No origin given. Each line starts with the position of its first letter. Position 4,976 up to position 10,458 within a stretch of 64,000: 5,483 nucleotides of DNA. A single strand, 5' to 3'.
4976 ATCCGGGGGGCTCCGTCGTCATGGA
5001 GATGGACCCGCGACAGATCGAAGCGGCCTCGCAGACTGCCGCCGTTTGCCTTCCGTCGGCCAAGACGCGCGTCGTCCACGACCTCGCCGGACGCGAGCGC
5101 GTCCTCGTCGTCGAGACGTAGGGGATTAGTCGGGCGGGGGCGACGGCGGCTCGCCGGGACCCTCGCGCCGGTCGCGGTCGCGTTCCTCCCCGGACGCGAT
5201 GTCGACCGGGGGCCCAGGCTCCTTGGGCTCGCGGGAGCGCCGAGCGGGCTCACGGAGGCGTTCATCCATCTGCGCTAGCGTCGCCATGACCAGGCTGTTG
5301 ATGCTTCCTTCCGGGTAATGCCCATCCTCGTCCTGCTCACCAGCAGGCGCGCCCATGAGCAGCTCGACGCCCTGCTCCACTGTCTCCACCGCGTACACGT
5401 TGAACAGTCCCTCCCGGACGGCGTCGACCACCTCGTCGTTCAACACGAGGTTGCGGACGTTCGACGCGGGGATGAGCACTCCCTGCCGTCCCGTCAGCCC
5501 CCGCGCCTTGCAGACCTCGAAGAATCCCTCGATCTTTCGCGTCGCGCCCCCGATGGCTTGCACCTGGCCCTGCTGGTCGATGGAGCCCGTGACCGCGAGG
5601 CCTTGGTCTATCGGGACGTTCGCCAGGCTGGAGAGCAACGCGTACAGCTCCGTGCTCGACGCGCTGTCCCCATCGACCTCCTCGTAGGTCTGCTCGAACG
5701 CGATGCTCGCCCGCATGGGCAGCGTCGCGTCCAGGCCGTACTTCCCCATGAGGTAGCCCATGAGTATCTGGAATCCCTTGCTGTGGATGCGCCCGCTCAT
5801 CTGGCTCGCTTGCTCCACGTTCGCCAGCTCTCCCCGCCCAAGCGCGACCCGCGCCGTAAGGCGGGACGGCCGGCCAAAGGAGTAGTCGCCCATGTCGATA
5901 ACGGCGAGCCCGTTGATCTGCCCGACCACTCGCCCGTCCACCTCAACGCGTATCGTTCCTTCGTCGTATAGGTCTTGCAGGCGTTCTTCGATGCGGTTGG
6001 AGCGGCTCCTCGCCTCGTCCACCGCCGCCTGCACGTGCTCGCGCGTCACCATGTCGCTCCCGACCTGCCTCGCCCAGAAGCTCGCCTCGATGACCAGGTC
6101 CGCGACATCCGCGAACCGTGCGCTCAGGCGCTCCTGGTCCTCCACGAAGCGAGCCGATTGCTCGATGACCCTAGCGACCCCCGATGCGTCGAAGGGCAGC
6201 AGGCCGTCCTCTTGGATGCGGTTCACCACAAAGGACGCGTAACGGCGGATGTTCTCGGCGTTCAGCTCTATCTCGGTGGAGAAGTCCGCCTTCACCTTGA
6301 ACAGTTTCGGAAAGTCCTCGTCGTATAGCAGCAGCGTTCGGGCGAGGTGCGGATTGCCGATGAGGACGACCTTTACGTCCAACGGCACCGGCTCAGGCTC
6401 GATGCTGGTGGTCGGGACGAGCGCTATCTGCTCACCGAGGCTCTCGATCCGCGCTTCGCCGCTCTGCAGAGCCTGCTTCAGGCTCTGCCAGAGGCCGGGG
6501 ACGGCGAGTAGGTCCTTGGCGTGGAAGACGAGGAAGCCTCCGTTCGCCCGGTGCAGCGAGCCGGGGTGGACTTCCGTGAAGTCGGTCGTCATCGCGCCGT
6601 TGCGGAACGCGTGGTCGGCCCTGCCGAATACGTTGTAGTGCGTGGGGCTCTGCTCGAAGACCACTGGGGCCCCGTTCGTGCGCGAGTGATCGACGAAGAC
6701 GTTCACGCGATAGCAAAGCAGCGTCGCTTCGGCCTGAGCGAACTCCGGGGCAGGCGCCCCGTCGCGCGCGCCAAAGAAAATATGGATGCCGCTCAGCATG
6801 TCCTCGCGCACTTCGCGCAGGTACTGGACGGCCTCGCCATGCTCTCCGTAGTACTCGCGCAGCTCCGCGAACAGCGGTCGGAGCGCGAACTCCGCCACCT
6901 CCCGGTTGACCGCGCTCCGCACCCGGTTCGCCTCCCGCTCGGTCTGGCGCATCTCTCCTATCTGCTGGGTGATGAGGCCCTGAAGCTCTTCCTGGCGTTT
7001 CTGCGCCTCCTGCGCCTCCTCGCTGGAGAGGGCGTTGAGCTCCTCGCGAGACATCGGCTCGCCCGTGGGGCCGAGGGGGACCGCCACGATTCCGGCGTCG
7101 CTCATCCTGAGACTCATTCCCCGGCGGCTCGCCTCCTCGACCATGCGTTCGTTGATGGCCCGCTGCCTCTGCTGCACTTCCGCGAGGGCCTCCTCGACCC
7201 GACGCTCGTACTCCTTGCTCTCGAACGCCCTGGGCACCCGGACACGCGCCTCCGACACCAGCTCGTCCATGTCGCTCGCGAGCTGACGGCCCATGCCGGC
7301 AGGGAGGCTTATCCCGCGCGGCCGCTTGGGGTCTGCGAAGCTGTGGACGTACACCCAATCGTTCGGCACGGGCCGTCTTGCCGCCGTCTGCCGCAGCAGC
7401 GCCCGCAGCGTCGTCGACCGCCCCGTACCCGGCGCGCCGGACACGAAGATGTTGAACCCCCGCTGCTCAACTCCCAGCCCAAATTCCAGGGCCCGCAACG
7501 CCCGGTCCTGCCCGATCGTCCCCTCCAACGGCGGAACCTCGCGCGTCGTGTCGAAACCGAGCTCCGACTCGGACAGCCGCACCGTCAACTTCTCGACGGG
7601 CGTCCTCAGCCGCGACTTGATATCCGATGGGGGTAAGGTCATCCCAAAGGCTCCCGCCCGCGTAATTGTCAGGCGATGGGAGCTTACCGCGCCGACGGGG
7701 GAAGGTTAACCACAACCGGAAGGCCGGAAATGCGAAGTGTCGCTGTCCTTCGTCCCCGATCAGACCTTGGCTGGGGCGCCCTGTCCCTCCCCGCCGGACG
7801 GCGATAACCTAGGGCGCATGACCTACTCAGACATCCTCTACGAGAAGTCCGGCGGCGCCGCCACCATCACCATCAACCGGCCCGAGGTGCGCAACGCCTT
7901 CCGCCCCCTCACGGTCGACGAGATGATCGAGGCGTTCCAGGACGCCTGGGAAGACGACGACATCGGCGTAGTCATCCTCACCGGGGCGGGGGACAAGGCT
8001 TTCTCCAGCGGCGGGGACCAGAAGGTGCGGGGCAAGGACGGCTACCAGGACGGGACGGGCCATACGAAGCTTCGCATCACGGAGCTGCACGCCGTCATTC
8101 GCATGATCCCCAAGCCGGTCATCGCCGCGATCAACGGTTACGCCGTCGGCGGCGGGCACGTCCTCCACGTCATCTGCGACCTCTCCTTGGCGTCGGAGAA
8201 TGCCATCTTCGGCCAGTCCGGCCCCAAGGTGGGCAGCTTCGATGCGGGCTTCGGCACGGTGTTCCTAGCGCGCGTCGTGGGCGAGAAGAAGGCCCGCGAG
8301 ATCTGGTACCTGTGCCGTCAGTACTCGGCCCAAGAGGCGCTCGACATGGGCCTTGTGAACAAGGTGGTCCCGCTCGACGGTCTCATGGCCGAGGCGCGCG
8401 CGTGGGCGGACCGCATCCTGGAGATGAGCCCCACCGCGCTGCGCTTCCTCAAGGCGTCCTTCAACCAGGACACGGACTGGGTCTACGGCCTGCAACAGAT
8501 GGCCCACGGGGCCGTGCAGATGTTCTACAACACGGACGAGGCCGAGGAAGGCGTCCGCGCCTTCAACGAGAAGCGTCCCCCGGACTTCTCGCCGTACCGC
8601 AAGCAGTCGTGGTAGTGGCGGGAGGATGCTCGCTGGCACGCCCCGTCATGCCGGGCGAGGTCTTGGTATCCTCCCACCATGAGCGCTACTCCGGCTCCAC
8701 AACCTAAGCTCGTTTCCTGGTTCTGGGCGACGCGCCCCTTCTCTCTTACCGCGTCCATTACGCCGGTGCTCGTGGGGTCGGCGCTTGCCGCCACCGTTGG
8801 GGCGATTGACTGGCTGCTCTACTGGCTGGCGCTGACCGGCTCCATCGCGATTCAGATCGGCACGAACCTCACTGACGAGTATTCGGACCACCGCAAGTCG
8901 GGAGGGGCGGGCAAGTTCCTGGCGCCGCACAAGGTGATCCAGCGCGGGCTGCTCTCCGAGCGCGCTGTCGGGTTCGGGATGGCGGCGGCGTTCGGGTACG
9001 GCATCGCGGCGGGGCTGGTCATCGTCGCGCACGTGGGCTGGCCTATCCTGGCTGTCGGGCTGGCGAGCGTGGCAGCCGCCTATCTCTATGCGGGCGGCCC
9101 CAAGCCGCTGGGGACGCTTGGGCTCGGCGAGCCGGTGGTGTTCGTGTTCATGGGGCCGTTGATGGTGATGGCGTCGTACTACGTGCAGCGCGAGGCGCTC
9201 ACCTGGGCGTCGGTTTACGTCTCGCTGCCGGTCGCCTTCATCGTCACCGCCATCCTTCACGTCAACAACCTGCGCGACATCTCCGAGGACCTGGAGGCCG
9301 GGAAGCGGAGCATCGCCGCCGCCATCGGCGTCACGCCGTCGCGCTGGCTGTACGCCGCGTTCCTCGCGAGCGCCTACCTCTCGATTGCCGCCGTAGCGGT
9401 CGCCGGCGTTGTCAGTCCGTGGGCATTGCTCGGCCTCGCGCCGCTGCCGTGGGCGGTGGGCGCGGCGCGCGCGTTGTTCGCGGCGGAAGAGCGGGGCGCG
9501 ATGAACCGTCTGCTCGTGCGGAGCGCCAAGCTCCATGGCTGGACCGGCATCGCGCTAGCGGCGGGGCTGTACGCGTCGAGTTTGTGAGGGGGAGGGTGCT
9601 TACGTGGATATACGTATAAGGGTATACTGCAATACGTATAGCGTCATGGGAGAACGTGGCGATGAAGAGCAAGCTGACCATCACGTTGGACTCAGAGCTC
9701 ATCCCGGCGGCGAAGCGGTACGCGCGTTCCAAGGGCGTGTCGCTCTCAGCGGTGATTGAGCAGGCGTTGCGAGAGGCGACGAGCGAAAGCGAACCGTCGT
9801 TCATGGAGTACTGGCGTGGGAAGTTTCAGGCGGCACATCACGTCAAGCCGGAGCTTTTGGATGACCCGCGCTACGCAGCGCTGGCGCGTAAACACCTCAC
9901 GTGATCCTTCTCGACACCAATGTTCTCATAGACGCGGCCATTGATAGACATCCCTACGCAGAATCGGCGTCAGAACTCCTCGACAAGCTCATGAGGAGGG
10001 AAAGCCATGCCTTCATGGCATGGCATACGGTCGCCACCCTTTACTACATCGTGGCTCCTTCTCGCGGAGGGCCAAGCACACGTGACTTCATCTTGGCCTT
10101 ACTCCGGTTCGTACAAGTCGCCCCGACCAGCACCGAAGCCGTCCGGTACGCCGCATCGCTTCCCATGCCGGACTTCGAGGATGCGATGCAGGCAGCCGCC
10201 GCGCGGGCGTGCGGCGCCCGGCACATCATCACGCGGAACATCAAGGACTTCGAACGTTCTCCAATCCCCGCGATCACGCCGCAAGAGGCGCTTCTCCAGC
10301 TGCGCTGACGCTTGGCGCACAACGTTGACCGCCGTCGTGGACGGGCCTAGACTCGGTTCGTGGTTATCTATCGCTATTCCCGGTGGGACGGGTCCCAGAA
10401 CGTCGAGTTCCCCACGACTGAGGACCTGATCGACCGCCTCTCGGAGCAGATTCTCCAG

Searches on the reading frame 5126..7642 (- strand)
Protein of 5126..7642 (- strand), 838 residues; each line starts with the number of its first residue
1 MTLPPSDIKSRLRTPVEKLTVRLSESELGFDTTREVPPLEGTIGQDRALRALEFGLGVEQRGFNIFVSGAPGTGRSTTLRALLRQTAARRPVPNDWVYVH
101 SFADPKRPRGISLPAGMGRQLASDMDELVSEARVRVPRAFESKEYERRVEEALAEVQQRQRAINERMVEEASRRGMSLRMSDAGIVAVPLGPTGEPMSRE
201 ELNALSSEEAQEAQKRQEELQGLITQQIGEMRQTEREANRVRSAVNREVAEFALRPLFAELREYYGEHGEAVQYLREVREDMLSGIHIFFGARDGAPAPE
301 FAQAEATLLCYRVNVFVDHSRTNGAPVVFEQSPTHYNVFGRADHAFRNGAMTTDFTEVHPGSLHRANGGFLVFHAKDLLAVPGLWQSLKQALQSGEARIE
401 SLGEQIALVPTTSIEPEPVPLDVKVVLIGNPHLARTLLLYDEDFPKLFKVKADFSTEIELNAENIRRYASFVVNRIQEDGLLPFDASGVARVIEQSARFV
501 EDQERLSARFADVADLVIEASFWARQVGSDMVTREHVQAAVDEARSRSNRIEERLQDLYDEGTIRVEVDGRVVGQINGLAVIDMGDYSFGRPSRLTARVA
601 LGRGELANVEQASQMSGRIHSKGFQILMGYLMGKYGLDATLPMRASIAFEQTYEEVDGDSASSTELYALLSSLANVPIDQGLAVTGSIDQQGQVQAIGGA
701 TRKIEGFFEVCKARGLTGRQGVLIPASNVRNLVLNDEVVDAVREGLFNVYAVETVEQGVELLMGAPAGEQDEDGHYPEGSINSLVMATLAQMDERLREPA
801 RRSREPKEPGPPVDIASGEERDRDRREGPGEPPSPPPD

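Call 28: search_protein_families(library=pfam, proteins=[window:5126-7642:-])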
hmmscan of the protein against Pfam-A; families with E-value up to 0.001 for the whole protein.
window:5126-7642:- (838 aa): 5 families
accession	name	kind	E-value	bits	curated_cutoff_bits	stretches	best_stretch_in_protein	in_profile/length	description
PF13654.12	AAA_32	-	2.2e-48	164.1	21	1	324-454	2-132/133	LonB-like, AAA domain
PF20436.4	LonB_AAA-LID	-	2.5e-25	88.7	22.4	1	483-547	1-65/65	Archaeal LonB, AAA+ ATPase LID domain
PF20437.3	LonC_helical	-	5.6e-15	55.5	24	1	95-128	1-34/34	Lon-like LonC helical domain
PF05362.19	Lon_C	-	2e-08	34.5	21.1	1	657-760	108-200/205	Lon protease (S16) C-terminal proteolytic domain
PF13191.12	AAA_16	-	7.7e-05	23.7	32.6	1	44-173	4-122/167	AAA ATPase domain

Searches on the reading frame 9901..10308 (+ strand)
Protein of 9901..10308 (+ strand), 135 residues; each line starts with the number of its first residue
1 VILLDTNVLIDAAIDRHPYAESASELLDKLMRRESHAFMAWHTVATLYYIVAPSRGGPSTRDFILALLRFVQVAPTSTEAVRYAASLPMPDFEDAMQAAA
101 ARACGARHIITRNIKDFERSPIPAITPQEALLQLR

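Call 28: search_protein_families(library=pfam, proteins=[window:9901-10308:+])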
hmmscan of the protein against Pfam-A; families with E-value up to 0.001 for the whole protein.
window:9901-10308:+ (135 aa): 2 families
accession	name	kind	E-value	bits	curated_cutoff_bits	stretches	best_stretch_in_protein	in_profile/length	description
PF13470.12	PIN_3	-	4.3e-19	69.9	27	1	2-115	2-115/115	PIN domain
PF01850.27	PIN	-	2.6e-11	44.6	23.6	1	2-118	1-115/120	PIN domain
